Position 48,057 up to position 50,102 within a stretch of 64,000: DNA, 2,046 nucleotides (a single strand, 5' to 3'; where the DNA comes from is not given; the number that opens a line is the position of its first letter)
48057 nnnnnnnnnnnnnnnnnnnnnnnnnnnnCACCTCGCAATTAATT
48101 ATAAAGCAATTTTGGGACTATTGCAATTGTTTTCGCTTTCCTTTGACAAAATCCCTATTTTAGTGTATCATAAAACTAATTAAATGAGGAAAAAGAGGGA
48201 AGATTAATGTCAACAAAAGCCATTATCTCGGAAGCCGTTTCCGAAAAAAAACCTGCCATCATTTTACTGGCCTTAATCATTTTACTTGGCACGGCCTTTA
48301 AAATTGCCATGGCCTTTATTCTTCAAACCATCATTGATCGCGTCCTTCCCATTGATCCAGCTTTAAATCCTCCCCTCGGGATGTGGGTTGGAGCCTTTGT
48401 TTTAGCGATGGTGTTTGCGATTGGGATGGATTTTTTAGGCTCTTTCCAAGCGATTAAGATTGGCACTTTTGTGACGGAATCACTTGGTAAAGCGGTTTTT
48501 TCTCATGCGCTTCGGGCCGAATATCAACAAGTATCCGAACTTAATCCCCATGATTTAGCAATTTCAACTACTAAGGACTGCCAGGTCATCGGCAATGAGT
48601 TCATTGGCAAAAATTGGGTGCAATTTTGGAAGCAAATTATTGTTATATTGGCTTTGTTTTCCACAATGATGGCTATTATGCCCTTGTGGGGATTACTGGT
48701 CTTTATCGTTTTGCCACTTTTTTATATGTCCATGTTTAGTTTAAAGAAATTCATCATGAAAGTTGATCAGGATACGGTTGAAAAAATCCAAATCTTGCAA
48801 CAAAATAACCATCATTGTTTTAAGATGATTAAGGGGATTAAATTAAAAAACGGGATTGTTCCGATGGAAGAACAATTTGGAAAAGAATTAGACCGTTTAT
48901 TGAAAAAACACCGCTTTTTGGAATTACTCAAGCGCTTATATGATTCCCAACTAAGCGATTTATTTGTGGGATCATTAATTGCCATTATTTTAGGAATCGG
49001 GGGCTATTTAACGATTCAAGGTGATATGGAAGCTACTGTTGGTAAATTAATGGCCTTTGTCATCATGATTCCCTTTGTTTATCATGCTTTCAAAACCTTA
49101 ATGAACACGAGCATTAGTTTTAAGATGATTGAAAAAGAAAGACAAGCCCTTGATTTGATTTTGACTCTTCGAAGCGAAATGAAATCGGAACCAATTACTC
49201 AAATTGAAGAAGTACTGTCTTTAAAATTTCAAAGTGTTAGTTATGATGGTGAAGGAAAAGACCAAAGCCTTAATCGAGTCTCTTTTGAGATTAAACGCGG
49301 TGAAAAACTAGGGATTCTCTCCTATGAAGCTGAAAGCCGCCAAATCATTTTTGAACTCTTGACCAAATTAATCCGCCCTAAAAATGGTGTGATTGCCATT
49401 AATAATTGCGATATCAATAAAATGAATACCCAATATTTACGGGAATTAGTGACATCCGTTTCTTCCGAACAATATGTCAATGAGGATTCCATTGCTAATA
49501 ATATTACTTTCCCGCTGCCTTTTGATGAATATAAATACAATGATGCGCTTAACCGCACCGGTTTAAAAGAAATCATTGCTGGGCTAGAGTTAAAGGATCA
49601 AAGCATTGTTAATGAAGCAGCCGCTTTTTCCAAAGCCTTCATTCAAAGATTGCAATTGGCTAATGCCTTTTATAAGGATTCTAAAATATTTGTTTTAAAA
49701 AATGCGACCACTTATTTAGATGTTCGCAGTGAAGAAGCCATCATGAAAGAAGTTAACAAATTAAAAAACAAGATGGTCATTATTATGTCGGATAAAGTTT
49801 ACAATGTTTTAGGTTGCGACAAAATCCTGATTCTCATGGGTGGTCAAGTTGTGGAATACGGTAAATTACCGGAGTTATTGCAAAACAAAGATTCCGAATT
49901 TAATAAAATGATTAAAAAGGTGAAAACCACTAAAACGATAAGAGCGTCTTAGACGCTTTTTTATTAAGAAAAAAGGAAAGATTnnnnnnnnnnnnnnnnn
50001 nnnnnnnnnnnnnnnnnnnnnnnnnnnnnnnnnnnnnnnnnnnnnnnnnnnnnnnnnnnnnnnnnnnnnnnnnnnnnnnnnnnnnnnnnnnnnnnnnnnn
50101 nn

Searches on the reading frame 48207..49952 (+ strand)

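Call 5: search_protein_families(library=pfam, proteins=[window:48207-49952:+], max_evalue=0.01)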
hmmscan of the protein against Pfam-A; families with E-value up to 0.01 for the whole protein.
window:48207-49952:+ (581 aa): 2 families
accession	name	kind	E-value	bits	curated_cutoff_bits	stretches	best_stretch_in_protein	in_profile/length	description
PF00664.28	ABC_membrane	-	1e-11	45.5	28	1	19-288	2-267/274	ABC transporter transmembrane region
PF00005.33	ABC_tran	-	5.2e-09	37.2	25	1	355-501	1-136/137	ABC transporter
